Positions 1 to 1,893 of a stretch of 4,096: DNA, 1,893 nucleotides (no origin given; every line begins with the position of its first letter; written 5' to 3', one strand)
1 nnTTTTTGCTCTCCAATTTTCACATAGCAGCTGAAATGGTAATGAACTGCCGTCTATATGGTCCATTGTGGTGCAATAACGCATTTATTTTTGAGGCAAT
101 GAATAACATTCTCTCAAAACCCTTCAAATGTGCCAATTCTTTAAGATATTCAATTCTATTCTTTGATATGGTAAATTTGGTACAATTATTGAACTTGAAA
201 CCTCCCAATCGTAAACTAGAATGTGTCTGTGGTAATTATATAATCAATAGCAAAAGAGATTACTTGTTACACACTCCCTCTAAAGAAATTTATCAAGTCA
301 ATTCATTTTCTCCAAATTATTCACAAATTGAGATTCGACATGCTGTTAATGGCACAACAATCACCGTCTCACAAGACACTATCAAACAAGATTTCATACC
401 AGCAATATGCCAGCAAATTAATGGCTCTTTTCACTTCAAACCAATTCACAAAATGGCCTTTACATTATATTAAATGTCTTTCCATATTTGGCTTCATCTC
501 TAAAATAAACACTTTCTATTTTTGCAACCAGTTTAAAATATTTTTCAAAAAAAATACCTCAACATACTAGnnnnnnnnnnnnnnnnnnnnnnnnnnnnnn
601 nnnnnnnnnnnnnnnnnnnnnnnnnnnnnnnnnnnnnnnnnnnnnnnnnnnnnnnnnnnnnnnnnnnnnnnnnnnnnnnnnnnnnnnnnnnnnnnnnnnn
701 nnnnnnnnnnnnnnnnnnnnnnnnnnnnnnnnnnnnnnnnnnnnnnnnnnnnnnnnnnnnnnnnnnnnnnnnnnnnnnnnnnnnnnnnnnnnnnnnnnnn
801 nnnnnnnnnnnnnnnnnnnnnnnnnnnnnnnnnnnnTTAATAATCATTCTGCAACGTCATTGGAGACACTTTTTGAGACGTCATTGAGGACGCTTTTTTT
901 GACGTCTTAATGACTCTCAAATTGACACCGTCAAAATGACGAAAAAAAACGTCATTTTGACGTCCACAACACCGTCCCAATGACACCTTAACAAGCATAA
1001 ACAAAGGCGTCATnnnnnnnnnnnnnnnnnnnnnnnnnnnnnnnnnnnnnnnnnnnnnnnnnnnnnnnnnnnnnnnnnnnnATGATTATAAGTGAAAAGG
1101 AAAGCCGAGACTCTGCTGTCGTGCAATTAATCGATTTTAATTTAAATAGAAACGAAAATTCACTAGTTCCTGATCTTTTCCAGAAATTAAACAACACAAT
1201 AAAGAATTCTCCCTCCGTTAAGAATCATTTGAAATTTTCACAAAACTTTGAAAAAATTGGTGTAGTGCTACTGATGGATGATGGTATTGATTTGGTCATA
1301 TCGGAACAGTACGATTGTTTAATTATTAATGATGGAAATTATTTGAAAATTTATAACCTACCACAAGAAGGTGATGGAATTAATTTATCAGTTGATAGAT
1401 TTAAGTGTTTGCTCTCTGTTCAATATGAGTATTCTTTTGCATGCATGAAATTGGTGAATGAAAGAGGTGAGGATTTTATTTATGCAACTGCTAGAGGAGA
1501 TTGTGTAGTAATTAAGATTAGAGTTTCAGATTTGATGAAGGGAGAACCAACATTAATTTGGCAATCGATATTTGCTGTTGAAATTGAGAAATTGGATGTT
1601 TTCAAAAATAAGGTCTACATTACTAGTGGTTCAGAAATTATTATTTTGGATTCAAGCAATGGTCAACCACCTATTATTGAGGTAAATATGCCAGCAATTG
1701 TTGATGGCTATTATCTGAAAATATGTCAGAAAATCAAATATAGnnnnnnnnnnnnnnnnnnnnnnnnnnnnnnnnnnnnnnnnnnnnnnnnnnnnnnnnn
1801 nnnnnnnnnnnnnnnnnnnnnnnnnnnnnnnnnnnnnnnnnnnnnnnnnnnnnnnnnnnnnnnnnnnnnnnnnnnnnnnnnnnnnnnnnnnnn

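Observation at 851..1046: Promoter built from a degenerate ~24-bp minisatellite of CRE/bZIP-type TGACG/ACGTCA cores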

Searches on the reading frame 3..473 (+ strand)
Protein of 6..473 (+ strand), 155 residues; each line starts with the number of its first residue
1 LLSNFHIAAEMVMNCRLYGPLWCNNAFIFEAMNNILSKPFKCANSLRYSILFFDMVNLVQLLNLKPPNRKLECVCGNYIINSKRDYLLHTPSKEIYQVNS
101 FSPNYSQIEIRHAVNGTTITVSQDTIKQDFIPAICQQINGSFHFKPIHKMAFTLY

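Call 7: search_protein_families(library=pfam, proteins=[window:6-473:+], max_evalue=0.1)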
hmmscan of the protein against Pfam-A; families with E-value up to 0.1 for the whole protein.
window:6-473:+ (155 aa): 1 family
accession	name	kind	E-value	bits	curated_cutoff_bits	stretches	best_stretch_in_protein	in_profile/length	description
PF06311.17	NumbF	-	0.065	14.1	27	0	97-142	49-94/94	NUMB domain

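Call 24: find_homologous_proteins(query=window:3-470:+, max_evalue=0.01)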
Query seq(156 aa) (156 aa): 1 proteins with E <= 0.01 among 5 candidates.
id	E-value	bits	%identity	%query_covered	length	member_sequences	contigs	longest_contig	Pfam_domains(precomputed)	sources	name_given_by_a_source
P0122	4.6e-13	67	69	40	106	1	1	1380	-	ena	-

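Call 25: find_encoding_contigs(protein=P0122, flank=10000)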
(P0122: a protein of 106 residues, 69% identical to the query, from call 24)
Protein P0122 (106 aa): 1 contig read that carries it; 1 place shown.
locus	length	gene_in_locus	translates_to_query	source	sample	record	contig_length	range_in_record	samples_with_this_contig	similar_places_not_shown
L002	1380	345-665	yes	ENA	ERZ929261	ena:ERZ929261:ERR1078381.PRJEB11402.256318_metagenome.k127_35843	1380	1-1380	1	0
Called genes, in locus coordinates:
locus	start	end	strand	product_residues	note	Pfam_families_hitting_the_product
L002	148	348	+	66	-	-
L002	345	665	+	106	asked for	-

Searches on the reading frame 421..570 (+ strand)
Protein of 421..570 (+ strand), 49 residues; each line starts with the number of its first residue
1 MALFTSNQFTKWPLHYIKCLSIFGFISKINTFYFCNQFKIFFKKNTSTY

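Call 48: find_encoding_contigs(protein=window:421-570:+, flank=10000, max_places=10)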
Protein window:421-570:+ (49 aa): no gene with exactly this product is on record in the collection.

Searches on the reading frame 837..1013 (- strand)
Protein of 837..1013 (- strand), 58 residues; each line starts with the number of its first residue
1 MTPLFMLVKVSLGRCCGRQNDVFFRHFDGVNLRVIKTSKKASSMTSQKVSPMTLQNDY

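Call 47: find_encoding_contigs(protein=window:837-1013:-, flank=10000, max_places=10)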
Protein window:837-1013:- (58 aa): no gene with exactly this product is on record in the collection.

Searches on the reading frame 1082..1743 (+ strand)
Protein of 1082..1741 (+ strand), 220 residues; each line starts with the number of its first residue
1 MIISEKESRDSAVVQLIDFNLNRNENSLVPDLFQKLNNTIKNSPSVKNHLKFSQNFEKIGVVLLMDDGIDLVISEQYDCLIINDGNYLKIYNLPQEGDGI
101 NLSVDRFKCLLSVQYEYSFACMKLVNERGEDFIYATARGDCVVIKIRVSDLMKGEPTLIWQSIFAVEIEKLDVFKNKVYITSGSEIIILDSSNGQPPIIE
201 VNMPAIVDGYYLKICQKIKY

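Call 7: search_protein_families(library=pfam, proteins=[window:1082-1743:+], max_evalue=0.1)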
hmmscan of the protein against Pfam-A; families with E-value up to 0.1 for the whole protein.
window:1082-1743:+ (220 aa): 0 families

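Call 10: find_homologous_proteins(query=window:1082-1741:+)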
Query window:1082-1741:+ (220 aa): 1 proteins with E <= 0.001 among 125 candidates.
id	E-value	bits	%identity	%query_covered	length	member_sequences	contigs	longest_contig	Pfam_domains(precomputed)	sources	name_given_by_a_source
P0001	5.1e-133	459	99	97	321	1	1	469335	-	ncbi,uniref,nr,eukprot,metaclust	ncbi:predicted protein [Naegleria gruberi]|uniref:Predicted protein n=1 Tax=Naegleria gruberi TaxID=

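Call 11: find_encoding_contigs(protein=P0001, flank=10000, max_places=6)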
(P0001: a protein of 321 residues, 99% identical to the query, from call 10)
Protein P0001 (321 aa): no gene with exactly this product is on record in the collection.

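Call 39: search_protein_representatives(protein=P0001)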
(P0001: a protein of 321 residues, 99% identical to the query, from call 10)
Query: 321 residues. Proteins with E-value up to 0.001 (for the whole library): 12; up to 1e-10: 7; up to 1e-30: 2. The best 12 are listed.
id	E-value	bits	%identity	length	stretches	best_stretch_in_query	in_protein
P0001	5.7e-208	705.8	100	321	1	1-321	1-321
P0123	6.1e-33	130.9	36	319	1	32-321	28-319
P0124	1.2e-30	123.3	34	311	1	13-315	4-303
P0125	6.1e-26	107.9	37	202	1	123-320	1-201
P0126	7.6e-25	104.3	34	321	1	68-320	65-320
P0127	3.6e-23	98.8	32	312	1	28-320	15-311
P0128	1.1e-20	90.7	34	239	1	109-320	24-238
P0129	1.4e-09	54.2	29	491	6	19-101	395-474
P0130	1.6e-06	44.1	25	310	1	10-316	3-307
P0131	5.8e-06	42.3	32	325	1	33-321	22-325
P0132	4.4e-05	39.4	32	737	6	18-75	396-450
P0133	4.8e-05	39.3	30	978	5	248-319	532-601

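Call 61: find_encoding_contigs(protein=P0123, flank=3000, max_places=4)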
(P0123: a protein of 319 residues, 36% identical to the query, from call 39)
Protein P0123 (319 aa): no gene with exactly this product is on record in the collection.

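Call 62: list_cluster_members(proteins=[P0123, P0124, P0125, P0126, P0127, P0128, P0130, P0131])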
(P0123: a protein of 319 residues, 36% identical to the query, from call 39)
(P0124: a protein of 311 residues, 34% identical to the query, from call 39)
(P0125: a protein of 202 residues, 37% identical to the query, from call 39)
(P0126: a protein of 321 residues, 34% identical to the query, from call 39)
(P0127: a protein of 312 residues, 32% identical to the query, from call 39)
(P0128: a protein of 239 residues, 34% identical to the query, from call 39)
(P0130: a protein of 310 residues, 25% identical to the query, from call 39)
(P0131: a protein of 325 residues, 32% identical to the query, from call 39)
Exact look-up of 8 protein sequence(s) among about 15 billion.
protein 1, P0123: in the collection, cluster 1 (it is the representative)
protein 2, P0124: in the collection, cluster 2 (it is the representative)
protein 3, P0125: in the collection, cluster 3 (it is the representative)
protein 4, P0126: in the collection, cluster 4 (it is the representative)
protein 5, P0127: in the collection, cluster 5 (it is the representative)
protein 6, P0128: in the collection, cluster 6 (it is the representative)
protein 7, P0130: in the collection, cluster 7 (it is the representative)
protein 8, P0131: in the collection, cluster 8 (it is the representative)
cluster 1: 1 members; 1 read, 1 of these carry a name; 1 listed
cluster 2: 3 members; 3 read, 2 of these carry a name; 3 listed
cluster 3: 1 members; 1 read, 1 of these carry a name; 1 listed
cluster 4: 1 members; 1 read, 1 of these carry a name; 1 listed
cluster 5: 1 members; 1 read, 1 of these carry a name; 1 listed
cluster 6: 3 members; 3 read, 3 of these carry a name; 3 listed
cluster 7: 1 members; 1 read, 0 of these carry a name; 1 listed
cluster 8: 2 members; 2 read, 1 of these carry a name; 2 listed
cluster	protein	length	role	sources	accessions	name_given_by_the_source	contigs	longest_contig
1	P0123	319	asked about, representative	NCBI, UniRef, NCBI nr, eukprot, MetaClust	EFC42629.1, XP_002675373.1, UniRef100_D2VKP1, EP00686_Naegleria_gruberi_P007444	predicted protein [Naegleria gruberi] | Predicted protein n=1 Tax=Naegleria gruberi TaxID=5762 RepID=D2VKP1_NAEGR | uncharacterized protein NAEGRDRAFT_69462 [Naegleria gruberi]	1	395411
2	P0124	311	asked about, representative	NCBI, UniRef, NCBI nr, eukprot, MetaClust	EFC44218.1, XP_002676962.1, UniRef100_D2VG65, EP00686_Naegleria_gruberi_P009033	predicted protein [Naegleria gruberi] | Predicted protein n=1 Tax=Naegleria gruberi TaxID=5762 RepID=D2VG65_NAEGR | uncharacterized protein NAEGRDRAFT_67868 [Naegleria gruberi]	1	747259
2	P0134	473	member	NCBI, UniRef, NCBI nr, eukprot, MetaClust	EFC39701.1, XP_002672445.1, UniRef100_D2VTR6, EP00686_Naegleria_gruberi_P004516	START domain-containing protein [Naegleria gruberi] | START domain-containing protein n=1 Tax=Naegleria gruberi TaxID=5762 RepID=D2VTR6_NAEGR | XP_002672445.1 START domain-containing protein [Naegleria gruberi strain NEG-M]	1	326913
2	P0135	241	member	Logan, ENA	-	-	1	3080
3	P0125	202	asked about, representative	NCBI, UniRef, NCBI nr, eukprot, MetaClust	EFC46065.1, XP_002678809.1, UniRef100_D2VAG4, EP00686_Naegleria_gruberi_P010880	predicted protein [Naegleria gruberi] | Predicted protein n=1 Tax=Naegleria gruberi TaxID=5762 RepID=D2VAG4_NAEGR | uncharacterized protein NAEGRDRAFT_65850 [Naegleria gruberi]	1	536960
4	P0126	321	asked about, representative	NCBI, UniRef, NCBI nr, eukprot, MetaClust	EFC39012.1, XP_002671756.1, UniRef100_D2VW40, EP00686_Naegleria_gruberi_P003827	predicted protein [Naegleria gruberi] | Predicted protein n=1 Tax=Naegleria gruberi TaxID=5762 RepID=D2VW40_NAEGR | uncharacterized protein NAEGRDRAFT_73239 [Naegleria gruberi]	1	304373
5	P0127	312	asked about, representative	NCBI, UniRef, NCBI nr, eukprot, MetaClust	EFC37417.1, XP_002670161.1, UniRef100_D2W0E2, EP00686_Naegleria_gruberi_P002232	hypothetical protein NAEGRDRAFT_81920 [Naegleria gruberi] | Uncharacterized protein n=1 Tax=Naegleria gruberi TaxID=5762 RepID=D2W0E2_NAEGR | uncharacterized protein NAEGRDRAFT_81920 [Naegleria gruberi]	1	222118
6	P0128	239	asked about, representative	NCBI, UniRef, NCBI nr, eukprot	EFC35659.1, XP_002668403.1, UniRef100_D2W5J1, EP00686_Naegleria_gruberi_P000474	predicted protein [Naegleria gruberi] | Predicted protein n=1 Tax=Naegleria gruberi TaxID=5762 RepID=D2W5J1_NAEGR | uncharacterized protein NAEGRDRAFT_76682 [Naegleria gruberi]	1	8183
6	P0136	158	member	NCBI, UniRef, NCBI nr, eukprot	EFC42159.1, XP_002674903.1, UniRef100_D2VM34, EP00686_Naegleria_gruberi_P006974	predicted protein [Naegleria gruberi] | Predicted protein n=1 Tax=Naegleria gruberi TaxID=5762 RepID=D2VM34_NAEGR | uncharacterized protein NAEGRDRAFT_69995 [Naegleria gruberi]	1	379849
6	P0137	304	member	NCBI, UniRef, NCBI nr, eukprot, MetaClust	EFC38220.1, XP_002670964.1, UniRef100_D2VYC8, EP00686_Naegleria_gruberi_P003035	predicted protein [Naegleria gruberi] | Predicted protein n=1 Tax=Naegleria gruberi TaxID=5762 RepID=D2VYC8_NAEGR | uncharacterized protein NAEGRDRAFT_74074 [Naegleria gruberi]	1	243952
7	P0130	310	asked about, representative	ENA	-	-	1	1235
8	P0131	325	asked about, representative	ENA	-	-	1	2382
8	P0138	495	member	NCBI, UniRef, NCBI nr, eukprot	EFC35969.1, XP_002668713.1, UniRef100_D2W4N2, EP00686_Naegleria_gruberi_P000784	predicted protein [Naegleria gruberi] | Predicted protein n=1 Tax=Naegleria gruberi TaxID=5762 RepID=D2W4N2_NAEGR | uncharacterized protein NAEGRDRAFT_54645 [Naegleria gruberi]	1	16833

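Call 63: find_encoding_contigs(protein=P0131, flank=3000, max_places=4)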
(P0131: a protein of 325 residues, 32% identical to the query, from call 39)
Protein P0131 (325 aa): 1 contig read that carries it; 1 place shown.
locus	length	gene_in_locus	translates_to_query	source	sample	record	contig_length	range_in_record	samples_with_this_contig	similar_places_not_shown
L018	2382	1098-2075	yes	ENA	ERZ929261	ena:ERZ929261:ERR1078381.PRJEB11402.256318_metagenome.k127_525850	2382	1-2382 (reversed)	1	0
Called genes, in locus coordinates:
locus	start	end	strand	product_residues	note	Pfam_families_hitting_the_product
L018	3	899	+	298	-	?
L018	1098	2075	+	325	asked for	-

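Call 64: find_encoding_contigs(protein=P0135, flank=3000, max_places=4)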
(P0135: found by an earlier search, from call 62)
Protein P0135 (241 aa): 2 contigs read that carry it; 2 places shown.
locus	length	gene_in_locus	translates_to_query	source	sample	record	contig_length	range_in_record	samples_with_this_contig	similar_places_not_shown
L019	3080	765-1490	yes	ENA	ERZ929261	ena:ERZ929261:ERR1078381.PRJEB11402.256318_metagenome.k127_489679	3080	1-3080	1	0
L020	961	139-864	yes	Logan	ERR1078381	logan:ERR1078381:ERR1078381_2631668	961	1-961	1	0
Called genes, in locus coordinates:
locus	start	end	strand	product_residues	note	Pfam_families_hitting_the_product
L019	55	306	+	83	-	-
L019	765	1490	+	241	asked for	PF01852:START (faint)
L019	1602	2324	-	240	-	-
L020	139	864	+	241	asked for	PF01852:START (faint)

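Call 85: predict_structure(alignment_id=A3)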
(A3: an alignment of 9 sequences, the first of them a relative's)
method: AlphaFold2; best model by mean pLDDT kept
length: 321 residues; sequences in the alignment: 9
mean_pLDDT: 79.5   pTM: 0.76
mean pLDDT of the five models: 79.5, 79.2, 79.0, 78.6, 78.1
residues with pLDDT >= 90: 118; 70-90: 135; 50-70: 24; < 50: 44
segments of 3 or more residues with pLDDT < 50: 1-29, 38-51
pLDDT, mean of each block of 10 residues (from residue 1): 34 34 44 51 42 68 86 94 94 74 64 94 93 93 94 96 89 92 89 88 79 87 87 89 85 85 83 84 84 87 87 90 84
secondary structure, 60 per line:
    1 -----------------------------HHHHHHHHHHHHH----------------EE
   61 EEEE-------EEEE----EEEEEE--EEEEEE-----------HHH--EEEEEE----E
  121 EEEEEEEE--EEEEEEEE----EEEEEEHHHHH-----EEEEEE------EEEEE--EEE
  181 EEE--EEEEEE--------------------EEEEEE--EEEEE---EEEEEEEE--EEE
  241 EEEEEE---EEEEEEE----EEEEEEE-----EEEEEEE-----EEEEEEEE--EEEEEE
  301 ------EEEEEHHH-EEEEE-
elements in order: H30-42 E59-64 E72-75 E80-85 E88-93 E110-115 E120-128 E131-138 E143-148 H149-153 E159-164 E171-175 E178-183 E186-191 E212-217 E220-224 E228-235 E238-246 E250-256 E261-267 E273-279 E285-292 E295-300 E307-311 E316-320

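Call 88: fold_search(model_id=the predicted structure, library=pdb)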
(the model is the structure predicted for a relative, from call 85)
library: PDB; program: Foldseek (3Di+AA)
matches with E <= 10: 1803; with E <= 0.001: 1132
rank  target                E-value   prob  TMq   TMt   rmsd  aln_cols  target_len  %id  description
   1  8xi3_B                1.6e-09  1.00  0.58  0.49   5.2       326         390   10  Structure of mouse SCMC-14-3-3gama complex (released 2024-10-02)
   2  9w2m_B                1.6e-09  1.00  0.57  0.55  14.9       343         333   10  Cryo-EM structure of the Cytoplasmic lattice(CPL) from mouse oocyte (released 2026-02-25)
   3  8wc3_B                1.9e-09  1.00  0.48  0.47  12.6       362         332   11  Cryo-EM structure of the SEP363856-bound mTAAR1-Gs complex (released 2023-12-27)
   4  9ijj_Q                2.1e-09  1.00  0.56  0.42  19.3       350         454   10  In situ structure of the central apparatus in mouse sperm axoneme. (released 2025-06-04)
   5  3bws_A                2.5e-09  1.00  0.54  0.44   5.2       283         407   13  Crystal structure of the leptospiral antigen Lp49 (released 2008-10-07)
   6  6eg8_F                2.7e-09  1.00  0.49  0.47  13.7       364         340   11  Structure of the GDP-bound Gs heterotrimer (released 2019-06-05)
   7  9l4j_B                3.9e-09  1.00  0.55  0.50  15.9       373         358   10  Structure of mouse SCMCcore complex contain ZBED3 (released 2025-10-01)
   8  8h93_B                3.9e-09  1.00  0.57  0.50  16.7       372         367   11  Structure of dimeric mouse SCMC core complex (released 2024-01-10)
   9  8wca_B                4.3e-09  1.00  0.49  0.48  11.7       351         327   10  Cryo-EM structure of the PEA-bound hTAAR1-Gs complex (released 2023-12-27)
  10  9esh_K                4.6e-09  1.00  0.50  0.43  12.2       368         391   12  Structure of a B-state intermediate committed to discard (Bd-I state) (released 2024-12-25)
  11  12dl_HA               5.6e-09  1.00  0.56  0.51   6.3       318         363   10  Native structure of the cytoplasmic lattice (CPL) asymmetric unit from mouse MII eggs (released 2026-04-08)
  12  8x8n_B                5.6e-09  1.00  0.48  0.46  13.0       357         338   10  Cryo-EM structure of the octreotide-bound Somatostatin receptor 5-Gi protein complex (released 2024-06-12)
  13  8fky_SP               5.9e-09  1.00  0.59  0.49   5.8       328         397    8  Human nucleolar pre-60S ribosomal subunit (State F) (released 2023-07-12)
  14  3sn6_B                5.9e-09  1.00  0.51  0.48  13.1       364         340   11  Crystal structure of the beta2 adrenergic receptor-Gs protein complex (released 2011-07-20)
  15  4av8                  6.2e-09  1.00  0.45  0.44   6.0       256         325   13  Kluyveromyces lactis Hsv2 complete loop 6CD (released 2012-06-13)
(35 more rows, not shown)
